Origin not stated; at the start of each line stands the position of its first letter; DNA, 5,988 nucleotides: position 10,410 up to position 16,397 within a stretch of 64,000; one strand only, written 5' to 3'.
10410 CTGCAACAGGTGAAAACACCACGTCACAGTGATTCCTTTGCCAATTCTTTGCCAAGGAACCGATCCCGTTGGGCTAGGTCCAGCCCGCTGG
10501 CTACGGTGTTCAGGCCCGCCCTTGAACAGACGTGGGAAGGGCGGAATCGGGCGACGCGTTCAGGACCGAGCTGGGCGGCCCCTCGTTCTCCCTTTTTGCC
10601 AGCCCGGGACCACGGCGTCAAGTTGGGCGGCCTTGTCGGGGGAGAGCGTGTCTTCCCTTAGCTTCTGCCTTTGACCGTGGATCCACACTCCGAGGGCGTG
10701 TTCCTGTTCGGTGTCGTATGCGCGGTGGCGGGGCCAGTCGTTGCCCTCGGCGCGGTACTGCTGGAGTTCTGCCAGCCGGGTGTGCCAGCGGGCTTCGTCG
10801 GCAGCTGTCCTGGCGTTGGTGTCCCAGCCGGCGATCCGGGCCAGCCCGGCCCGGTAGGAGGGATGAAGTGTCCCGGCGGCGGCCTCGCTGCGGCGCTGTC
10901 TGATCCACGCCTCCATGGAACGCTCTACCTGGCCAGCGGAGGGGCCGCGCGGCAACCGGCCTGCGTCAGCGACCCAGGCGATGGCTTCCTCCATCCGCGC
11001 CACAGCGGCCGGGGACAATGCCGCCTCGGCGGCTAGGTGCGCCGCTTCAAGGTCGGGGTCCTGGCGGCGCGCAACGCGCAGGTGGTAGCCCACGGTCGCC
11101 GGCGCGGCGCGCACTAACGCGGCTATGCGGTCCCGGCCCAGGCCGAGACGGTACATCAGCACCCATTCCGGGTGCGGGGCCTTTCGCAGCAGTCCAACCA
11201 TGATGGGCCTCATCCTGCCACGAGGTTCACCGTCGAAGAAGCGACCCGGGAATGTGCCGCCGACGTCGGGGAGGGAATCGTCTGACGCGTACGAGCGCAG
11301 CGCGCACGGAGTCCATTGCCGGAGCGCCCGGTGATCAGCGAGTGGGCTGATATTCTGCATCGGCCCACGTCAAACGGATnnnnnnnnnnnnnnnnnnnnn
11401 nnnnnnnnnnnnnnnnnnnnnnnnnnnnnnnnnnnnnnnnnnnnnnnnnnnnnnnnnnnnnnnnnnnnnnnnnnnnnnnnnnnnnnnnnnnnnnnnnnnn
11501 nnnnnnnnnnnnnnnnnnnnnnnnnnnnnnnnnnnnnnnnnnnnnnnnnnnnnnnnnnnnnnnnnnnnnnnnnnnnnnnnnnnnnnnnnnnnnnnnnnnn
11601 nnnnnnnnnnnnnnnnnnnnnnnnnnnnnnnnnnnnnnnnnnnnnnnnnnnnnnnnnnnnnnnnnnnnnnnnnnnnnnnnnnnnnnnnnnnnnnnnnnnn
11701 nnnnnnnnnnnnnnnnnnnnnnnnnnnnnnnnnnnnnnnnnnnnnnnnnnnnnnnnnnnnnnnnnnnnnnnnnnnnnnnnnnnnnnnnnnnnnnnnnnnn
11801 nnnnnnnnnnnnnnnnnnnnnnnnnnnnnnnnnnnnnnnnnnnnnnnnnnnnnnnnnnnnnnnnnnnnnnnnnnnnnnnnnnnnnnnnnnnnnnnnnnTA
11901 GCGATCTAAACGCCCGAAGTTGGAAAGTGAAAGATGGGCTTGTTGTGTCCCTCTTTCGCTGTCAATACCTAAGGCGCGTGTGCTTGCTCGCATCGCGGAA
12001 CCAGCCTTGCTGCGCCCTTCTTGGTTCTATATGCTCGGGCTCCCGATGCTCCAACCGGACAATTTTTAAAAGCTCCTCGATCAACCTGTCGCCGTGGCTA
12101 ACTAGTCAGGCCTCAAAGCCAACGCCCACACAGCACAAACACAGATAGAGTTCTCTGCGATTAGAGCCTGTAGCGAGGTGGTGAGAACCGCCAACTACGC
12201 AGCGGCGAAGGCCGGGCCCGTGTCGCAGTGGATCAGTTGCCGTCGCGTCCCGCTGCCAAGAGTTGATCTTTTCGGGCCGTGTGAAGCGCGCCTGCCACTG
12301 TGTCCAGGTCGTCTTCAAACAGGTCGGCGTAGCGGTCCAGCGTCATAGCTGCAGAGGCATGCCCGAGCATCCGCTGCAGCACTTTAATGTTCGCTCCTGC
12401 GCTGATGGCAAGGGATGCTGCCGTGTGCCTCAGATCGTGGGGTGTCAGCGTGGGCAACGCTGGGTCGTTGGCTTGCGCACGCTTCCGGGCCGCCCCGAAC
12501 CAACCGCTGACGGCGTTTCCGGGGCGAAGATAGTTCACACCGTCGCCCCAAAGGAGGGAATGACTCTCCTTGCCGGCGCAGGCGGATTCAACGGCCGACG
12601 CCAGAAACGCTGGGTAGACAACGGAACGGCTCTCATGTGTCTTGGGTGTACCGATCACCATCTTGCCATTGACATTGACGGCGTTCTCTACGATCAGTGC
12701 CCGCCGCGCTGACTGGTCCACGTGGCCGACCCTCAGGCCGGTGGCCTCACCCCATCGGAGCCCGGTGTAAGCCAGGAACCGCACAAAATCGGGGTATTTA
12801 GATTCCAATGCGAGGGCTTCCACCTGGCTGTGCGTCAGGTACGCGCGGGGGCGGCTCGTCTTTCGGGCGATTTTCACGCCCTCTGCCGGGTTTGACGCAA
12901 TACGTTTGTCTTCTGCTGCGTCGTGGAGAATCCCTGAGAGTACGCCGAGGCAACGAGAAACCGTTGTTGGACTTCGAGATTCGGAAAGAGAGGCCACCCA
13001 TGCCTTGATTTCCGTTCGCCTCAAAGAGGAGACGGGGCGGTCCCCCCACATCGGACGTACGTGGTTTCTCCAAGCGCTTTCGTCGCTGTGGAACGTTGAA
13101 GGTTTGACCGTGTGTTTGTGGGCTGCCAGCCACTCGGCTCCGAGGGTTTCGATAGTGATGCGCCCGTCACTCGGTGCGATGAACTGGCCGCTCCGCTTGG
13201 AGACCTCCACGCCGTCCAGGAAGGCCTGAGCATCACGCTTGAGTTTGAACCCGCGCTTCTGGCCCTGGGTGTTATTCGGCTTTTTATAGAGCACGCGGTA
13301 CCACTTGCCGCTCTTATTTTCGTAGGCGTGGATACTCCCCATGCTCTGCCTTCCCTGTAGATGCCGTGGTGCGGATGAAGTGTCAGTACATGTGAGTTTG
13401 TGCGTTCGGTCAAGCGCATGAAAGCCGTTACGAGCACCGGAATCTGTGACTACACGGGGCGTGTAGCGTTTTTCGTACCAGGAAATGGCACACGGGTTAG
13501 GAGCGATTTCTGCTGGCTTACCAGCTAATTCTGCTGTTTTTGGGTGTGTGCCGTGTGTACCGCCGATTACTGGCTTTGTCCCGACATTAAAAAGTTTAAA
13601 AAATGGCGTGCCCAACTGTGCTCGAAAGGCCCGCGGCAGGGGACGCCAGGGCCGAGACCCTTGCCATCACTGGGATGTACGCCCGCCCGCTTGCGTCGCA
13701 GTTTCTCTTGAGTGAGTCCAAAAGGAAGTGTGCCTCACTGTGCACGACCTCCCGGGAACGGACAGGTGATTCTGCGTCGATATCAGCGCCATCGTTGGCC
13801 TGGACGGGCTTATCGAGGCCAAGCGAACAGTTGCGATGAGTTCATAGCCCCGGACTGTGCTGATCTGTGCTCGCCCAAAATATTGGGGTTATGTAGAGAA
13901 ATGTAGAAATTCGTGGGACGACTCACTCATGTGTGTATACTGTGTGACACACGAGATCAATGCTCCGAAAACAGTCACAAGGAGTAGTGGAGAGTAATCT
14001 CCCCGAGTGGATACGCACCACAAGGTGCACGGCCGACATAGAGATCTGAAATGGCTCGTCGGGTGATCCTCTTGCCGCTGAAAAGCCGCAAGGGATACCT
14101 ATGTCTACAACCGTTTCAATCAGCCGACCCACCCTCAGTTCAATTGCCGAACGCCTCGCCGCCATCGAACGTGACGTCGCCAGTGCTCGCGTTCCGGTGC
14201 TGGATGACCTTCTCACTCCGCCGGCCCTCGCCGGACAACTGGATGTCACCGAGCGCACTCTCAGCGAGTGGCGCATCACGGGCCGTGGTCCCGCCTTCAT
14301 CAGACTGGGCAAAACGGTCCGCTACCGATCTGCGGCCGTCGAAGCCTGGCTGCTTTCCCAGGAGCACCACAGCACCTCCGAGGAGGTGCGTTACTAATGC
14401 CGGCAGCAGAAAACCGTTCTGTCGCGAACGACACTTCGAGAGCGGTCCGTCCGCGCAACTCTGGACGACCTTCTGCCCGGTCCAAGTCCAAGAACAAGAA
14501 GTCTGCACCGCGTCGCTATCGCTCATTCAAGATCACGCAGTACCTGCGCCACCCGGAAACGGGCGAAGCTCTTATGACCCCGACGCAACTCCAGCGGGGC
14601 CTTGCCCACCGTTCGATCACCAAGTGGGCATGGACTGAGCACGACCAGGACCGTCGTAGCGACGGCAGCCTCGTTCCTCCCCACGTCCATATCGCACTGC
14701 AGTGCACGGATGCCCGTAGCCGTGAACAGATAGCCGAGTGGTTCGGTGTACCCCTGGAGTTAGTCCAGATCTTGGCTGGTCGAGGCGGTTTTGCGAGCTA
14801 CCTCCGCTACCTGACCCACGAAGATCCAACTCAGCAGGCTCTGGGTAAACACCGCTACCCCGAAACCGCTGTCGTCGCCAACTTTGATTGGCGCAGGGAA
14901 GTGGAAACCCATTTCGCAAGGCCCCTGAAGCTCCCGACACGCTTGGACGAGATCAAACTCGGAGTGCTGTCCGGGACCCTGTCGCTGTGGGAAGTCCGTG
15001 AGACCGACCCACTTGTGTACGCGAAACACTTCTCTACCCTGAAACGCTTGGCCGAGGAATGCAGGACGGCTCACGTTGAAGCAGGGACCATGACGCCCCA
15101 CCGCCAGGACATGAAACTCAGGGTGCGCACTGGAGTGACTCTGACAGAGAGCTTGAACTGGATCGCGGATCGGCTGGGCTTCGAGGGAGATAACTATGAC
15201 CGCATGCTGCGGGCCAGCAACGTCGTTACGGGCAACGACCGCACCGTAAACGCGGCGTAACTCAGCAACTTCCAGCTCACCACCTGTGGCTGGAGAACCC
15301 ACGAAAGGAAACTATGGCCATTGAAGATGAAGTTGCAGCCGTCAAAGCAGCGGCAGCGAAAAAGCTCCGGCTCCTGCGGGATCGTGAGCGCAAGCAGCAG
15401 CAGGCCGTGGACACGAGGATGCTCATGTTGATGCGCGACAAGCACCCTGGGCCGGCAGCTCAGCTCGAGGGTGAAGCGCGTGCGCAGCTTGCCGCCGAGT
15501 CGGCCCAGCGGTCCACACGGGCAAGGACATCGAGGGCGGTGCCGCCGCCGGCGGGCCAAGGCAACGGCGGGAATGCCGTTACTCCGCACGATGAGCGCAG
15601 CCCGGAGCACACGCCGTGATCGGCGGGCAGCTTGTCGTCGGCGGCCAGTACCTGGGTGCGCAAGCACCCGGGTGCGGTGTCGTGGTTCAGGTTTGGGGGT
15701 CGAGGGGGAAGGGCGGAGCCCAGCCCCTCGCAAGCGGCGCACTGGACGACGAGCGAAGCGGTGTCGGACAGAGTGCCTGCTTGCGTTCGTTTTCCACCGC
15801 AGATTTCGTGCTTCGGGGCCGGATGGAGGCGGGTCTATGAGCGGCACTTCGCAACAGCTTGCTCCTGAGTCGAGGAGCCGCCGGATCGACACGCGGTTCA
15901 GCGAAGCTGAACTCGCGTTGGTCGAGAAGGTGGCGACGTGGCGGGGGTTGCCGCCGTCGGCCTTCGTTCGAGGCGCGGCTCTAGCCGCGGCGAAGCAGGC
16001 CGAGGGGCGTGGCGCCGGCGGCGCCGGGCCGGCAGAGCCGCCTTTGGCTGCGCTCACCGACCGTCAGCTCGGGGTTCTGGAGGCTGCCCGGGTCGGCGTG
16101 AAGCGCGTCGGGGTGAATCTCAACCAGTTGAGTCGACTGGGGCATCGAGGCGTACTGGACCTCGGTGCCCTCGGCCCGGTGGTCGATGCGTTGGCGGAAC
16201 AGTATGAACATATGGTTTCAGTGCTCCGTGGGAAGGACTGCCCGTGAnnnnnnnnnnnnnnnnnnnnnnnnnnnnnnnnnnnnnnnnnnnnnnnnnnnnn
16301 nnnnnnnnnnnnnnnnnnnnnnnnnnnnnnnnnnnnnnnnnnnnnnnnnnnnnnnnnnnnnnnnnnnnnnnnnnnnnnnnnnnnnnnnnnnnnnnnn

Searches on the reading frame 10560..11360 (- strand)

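Call 53: search_protein_families(library=pfam, proteins=[window:10560-11360:-], max_evalue=0.001)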
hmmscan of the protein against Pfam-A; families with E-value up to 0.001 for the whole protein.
window:10560-11360:- (266 aa): 1 family
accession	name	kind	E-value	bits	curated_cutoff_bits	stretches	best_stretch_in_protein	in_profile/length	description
PF03457.19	HA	-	8.5e-13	48.8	28.4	1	189-250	2-62/64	Helicase associated domain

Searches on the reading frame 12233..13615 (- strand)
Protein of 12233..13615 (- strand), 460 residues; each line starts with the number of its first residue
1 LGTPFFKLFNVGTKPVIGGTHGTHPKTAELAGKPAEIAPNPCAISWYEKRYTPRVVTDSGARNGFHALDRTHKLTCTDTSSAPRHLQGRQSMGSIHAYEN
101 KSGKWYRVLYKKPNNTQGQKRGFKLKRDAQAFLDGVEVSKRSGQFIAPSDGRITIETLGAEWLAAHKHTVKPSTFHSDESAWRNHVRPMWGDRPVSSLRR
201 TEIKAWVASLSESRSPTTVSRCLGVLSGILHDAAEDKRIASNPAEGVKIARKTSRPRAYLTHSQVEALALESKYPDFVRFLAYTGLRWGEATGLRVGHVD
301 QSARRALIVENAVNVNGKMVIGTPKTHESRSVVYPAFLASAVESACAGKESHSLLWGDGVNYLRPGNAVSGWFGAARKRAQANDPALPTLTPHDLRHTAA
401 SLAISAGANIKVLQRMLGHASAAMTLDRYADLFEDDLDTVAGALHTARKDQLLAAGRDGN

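Call 53: search_protein_families(library=pfam, proteins=[window:12233-13615:-], max_evalue=0.001)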
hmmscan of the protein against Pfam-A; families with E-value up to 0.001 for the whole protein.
window:12233-13615:- (460 aa): 3 families
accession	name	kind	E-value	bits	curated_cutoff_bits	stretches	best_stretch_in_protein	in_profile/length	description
PF00589.27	Phage_integrase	-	2.3e-17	63.8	27.1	1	260-432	3-168/172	Phage integrase family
PF14659.12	Phage_int_SAM_3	-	8.4e-09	36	22.6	1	154-210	1-57/58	Phage integrase, N-terminal SAM-like domain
PF22022.2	Phage_int_M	-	1.8e-08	34.9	27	1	157-248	3-94/96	Phage integrase central domain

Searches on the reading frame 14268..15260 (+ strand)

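Call 53: search_protein_families(library=pfam, proteins=[window:14268-15260:+], max_evalue=0.001)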
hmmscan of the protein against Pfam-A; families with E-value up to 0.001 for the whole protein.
window:14268-15260:+ (330 aa): 1 family
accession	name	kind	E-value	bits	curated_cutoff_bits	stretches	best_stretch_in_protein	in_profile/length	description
PF01719.23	Rep_OBD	-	3.6e-07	30.8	24.6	1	102-207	16-119/121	Plasmid replication protein, origin binding domain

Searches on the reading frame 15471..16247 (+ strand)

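Call 53: search_protein_families(library=pfam, proteins=[window:15471-16247:+], max_evalue=0.001)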
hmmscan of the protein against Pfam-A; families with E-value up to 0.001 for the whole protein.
window:15471-16247:+ (258 aa): 1 family
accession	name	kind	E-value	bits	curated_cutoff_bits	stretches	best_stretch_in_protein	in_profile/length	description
PF21983.2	NikA-like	-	0.0004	20.9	27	0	134-171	2-39/72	Mobilization protein NikA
